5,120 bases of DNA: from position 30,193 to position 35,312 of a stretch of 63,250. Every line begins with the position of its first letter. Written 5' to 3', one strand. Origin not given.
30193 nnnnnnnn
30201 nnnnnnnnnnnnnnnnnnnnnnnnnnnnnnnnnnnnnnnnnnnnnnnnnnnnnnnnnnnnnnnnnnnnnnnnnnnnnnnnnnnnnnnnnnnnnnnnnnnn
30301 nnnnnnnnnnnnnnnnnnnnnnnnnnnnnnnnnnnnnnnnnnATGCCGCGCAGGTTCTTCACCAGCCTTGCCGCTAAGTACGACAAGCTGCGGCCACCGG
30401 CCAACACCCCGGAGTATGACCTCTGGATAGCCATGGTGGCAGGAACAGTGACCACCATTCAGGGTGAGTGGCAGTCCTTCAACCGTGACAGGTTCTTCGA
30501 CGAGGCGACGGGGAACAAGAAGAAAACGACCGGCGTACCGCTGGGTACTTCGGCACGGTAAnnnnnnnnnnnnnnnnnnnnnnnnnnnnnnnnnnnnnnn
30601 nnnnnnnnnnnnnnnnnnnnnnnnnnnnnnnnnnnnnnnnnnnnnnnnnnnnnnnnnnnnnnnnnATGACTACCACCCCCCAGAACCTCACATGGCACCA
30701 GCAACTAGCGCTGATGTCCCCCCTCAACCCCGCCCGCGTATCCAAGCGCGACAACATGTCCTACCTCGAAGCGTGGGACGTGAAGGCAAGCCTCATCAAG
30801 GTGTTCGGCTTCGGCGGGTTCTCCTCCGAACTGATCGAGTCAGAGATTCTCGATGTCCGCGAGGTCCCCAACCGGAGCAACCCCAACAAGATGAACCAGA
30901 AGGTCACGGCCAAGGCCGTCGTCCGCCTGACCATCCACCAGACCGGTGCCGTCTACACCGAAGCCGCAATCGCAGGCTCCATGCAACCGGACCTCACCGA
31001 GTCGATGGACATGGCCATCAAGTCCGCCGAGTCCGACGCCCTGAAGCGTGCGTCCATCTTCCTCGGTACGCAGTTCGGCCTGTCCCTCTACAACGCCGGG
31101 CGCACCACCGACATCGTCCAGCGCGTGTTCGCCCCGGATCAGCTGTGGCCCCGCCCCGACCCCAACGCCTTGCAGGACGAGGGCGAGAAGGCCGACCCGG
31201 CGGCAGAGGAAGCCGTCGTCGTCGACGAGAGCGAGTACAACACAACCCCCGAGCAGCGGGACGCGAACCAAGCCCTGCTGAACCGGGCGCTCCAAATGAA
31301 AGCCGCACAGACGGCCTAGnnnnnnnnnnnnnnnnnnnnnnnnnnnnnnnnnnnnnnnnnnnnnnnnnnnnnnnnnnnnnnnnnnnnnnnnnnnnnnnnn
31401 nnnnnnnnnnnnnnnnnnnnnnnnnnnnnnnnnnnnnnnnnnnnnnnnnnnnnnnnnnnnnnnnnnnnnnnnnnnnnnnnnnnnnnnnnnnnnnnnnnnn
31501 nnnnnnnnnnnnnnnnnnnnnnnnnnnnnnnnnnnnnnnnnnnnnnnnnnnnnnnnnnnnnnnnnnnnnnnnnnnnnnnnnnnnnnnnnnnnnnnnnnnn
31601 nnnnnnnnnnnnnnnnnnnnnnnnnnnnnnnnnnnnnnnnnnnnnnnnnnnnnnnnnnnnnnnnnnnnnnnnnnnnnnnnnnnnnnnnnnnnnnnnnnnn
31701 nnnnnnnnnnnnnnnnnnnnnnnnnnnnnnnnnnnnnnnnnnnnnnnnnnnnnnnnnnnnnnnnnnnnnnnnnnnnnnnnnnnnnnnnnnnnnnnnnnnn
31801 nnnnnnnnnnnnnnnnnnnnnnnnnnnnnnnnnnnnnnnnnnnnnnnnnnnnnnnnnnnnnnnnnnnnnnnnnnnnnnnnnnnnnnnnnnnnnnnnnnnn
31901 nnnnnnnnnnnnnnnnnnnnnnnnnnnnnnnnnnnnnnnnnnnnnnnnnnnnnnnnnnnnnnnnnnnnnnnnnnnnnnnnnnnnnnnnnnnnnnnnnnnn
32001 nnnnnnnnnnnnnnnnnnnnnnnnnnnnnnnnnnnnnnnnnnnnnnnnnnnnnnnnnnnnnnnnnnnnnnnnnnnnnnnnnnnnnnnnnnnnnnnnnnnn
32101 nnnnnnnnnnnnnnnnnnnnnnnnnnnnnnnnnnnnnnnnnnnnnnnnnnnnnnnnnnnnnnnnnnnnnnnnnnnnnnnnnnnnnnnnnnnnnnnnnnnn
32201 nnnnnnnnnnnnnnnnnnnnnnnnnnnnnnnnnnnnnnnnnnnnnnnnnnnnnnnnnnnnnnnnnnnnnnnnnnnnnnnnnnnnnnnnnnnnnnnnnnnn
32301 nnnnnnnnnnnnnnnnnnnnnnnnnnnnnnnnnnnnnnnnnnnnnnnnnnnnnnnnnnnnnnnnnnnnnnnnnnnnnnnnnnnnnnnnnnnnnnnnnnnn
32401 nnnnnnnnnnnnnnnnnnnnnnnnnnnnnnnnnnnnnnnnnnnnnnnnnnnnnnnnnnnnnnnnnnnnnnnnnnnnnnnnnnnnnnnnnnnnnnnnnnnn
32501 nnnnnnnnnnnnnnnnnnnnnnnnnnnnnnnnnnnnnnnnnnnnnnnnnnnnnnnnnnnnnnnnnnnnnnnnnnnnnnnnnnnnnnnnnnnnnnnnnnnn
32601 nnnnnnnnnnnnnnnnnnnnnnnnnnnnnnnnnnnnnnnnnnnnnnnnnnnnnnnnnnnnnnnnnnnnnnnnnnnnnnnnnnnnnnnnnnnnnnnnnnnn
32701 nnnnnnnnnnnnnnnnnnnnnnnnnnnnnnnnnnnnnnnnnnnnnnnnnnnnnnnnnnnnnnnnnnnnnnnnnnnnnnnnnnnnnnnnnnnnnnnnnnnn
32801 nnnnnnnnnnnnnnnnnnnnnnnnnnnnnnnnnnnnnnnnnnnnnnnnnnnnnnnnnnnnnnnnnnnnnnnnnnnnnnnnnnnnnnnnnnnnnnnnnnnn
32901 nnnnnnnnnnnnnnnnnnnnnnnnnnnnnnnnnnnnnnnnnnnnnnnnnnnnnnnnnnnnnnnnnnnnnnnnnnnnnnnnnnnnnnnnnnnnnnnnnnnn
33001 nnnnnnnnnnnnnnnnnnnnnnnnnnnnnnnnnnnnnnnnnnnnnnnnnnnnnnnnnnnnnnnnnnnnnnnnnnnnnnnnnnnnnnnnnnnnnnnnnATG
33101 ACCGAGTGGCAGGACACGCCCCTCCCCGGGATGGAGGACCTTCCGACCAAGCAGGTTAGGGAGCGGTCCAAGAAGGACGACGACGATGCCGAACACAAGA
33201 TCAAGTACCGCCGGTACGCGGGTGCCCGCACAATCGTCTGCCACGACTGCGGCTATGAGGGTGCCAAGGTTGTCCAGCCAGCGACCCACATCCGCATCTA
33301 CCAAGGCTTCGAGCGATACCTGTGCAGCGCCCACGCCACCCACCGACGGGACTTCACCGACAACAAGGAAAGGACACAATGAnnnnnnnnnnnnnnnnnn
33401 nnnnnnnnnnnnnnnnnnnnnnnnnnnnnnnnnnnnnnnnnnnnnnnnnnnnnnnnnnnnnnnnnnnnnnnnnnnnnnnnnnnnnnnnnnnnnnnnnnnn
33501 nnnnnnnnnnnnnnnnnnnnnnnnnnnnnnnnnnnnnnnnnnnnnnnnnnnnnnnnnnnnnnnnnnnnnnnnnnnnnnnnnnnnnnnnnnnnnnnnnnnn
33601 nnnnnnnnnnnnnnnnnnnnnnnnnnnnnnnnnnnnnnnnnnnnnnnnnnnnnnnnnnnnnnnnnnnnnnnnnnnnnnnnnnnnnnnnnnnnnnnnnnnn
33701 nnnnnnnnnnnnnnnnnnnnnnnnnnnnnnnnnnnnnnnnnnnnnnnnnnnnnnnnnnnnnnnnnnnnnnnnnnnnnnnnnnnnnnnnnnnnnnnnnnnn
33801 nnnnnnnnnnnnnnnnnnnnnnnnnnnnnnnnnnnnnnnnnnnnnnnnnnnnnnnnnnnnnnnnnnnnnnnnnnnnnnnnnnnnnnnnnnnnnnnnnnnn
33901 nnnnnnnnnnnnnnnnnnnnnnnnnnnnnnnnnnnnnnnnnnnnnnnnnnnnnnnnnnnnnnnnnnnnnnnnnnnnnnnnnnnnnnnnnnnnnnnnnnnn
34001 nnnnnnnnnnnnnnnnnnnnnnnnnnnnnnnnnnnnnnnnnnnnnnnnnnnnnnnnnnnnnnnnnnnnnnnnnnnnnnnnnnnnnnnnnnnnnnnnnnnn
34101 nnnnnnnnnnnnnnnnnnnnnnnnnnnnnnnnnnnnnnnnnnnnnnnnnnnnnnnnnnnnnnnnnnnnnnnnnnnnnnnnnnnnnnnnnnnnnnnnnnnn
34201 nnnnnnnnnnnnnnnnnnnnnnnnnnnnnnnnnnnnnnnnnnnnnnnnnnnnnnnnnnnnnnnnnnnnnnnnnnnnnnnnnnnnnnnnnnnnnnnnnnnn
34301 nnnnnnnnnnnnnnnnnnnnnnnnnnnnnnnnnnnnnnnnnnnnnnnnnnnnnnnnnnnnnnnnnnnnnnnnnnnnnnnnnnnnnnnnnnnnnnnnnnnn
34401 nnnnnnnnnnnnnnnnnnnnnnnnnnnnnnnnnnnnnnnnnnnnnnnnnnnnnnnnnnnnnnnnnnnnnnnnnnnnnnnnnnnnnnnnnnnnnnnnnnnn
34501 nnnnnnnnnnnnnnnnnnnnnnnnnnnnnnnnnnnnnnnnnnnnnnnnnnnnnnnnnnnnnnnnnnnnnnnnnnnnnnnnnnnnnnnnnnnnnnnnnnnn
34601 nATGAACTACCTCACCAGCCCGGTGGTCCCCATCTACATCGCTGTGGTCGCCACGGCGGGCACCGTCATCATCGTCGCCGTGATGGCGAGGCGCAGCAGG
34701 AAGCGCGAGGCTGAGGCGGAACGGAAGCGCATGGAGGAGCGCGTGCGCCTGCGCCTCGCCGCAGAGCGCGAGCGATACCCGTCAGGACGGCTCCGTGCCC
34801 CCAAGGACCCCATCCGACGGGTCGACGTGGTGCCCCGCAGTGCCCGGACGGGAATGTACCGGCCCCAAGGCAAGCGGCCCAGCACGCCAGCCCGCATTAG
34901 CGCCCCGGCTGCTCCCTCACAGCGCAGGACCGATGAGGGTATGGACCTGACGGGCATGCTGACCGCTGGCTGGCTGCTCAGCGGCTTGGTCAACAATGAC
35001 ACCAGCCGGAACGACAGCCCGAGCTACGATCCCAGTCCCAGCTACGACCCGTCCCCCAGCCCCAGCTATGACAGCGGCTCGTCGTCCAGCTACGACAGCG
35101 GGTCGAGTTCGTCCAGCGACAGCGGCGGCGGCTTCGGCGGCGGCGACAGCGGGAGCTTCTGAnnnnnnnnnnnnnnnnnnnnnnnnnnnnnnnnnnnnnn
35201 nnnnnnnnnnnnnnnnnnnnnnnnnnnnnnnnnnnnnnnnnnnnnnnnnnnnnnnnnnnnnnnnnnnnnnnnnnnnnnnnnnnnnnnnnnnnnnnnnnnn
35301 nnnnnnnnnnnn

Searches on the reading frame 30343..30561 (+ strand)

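Call 90: search_protein_families(library=phrogs, proteins=[window:30343-30561:+], max_evalue=0.01)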
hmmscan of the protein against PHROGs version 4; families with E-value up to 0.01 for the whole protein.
window:30343-30561:+ (72 aa): 1 family
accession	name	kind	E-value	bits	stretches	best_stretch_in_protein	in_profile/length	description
phrog_34049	-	unknown function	2.9e-06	28.9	1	2-56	4-60/74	-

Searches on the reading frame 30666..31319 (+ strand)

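Call 36: search_protein_families(library=pfam, proteins=[window:30666-31319:+], max_evalue=0.01)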
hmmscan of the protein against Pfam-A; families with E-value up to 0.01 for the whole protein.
window:30666-31319:+ (217 aa): 1 family
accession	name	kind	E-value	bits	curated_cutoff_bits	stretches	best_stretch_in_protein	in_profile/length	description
PF04098.21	Rad52_Rad22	-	2.3e-17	63.8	20.3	1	23-150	20-143/153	Rad52/22 family double-strand break repair protein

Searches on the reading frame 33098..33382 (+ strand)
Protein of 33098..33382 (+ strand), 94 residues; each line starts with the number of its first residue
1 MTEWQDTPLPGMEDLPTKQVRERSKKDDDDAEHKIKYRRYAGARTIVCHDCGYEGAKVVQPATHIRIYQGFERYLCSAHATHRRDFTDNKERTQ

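Call 90: search_protein_families(library=phrogs, proteins=[window:33098-33382:+], max_evalue=0.01)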
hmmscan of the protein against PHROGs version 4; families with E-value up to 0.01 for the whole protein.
window:33098-33382:+ (94 aa): 1 family
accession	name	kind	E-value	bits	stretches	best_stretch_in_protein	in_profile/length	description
phrog_34991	-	unknown function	2.5e-16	61.1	1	4-84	13-98/105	-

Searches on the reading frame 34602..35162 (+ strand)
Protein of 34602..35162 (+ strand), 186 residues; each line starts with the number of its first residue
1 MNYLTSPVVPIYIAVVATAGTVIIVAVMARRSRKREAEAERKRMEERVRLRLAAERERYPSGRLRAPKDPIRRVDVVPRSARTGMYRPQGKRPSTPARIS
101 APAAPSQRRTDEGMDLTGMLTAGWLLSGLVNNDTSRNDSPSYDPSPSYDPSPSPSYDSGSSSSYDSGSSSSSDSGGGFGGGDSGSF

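Call 74: search_protein_families(library=pfam, proteins=[window:34602-35162:+], max_evalue=0.05)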
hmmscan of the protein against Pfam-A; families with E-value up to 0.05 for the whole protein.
window:34602-35162:+ (186 aa): 1 family
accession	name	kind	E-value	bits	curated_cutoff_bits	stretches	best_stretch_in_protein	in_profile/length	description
PF25184.1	YxzE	-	0.00011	23.6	40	1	121-182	12-58/65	YxzE-like putative bacteriocin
